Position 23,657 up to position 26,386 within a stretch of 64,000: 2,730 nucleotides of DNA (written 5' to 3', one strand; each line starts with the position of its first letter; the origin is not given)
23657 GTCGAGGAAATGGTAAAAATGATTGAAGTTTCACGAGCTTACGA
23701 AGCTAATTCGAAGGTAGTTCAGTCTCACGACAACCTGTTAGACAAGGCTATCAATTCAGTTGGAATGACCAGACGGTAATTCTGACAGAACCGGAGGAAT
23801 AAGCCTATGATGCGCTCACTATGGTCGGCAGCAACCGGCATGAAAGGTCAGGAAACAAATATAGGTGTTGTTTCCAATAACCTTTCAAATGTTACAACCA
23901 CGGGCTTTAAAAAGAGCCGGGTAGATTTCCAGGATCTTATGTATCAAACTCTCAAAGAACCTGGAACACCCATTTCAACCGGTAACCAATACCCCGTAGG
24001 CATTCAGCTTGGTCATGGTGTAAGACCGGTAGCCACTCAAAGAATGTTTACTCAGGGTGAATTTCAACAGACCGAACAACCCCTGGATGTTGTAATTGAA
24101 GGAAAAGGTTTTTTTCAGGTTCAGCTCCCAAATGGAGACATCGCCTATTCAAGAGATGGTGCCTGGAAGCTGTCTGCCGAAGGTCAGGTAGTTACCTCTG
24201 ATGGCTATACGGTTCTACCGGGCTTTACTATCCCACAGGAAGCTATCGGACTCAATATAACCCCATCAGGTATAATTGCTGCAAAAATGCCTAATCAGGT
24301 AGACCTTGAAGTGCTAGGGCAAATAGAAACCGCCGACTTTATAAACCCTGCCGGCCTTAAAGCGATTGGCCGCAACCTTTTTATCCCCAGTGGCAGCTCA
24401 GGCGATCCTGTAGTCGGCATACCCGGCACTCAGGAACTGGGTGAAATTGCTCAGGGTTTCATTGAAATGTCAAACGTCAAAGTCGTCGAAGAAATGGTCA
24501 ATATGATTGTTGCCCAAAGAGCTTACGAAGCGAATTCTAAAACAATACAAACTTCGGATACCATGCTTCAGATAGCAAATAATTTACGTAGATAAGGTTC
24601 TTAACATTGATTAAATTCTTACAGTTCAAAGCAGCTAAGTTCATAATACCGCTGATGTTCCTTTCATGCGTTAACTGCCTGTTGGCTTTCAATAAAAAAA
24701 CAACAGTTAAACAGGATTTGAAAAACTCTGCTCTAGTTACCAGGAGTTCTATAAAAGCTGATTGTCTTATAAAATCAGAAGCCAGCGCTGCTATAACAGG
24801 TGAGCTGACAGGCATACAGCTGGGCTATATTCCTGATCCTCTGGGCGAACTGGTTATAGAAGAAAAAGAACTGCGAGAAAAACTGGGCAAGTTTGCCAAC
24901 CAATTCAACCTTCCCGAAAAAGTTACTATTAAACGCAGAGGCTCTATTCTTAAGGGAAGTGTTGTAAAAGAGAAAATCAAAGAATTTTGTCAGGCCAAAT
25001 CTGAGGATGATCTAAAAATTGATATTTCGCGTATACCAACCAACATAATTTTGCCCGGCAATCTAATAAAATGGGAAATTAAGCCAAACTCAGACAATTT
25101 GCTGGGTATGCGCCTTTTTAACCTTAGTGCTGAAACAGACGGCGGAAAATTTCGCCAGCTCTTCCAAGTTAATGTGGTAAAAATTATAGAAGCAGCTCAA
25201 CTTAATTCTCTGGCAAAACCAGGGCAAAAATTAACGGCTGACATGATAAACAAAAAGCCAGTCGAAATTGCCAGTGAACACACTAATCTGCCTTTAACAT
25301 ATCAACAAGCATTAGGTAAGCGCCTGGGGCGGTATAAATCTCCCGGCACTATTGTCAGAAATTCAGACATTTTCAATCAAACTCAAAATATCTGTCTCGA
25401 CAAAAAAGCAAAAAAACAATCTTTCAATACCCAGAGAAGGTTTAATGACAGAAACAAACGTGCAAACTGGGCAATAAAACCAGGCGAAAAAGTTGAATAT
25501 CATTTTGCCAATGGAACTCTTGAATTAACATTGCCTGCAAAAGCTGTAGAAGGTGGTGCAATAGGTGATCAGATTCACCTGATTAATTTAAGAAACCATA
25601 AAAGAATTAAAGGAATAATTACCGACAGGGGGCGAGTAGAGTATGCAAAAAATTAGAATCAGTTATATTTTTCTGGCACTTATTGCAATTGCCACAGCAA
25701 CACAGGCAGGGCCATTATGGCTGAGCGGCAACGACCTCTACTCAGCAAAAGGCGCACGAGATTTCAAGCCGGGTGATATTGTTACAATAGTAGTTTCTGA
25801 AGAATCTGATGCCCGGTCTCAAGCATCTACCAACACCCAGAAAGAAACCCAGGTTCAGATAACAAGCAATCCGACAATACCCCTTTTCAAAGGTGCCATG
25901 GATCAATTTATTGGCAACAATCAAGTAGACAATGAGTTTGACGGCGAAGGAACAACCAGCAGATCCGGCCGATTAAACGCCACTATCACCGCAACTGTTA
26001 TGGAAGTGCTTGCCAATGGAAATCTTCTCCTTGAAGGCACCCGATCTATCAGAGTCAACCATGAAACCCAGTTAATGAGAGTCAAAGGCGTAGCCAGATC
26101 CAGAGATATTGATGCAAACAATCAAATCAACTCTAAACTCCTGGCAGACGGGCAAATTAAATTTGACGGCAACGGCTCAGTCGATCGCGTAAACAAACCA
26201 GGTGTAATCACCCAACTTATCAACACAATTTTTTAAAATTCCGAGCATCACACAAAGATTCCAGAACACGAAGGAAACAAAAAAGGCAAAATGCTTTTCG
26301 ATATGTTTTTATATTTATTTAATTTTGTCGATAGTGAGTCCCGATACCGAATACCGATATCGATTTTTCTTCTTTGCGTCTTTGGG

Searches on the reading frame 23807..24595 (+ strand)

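Call 7: search_protein_families(library=pfam, proteins=[window:23807-24595:+])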
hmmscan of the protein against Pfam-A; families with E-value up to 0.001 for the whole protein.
window:23807-24595:+ (262 aa): 3 families
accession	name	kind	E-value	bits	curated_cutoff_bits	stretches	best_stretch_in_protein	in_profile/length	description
PF22692.1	LlgE_F_G_D1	-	2.1e-23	82.7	27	1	97-158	2-63/64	Flagellar hook protein FlgE/F/G D1 domain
PF06429.18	Flg_bbr_C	-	1.6e-22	79.2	23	1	215-260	1-46/46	Flagellar basal body rod FlgEFG protein C-terminal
PF00460.25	Flg_bb_rod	-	5.9e-05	23.4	20.7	1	7-35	3-31/31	Flagella basal body rod protein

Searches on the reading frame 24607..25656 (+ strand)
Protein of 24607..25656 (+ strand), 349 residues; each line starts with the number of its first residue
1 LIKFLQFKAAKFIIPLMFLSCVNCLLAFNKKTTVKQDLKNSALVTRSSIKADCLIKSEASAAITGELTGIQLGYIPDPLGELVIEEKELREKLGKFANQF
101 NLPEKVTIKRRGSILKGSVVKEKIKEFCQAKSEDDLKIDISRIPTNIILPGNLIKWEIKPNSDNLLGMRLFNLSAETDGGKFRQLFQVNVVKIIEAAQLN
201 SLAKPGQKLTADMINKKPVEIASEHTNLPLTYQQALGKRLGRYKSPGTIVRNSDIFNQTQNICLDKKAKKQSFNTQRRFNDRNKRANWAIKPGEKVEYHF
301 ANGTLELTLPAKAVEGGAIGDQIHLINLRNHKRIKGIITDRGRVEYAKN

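Call 7: search_protein_families(library=pfam, proteins=[window:24607-25656:+])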
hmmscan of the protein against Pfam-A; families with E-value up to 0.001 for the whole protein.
window:24607-25656:+ (349 aa): 1 family
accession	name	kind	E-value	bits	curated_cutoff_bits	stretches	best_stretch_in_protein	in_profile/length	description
PF13144.11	ChapFlgA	-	2.5e-14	53.8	23.8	1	266-345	42-121/122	Chaperone for flagella basal body P-ring formation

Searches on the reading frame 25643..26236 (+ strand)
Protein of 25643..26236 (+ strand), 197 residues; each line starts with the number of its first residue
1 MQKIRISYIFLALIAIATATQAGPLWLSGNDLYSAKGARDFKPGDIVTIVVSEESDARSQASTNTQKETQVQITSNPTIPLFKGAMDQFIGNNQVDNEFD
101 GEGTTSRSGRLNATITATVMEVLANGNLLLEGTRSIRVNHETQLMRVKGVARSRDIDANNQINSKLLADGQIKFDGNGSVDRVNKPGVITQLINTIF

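Call 7: search_protein_families(library=pfam, proteins=[window:25643-26236:+])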
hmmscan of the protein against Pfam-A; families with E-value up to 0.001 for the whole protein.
window:25643-26236:+ (197 aa): 1 family
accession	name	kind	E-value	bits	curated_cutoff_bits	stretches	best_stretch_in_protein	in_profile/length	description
PF02107.21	FlgH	-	8.9e-44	149.6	27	1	21-196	3-170/172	Flagellar L-ring protein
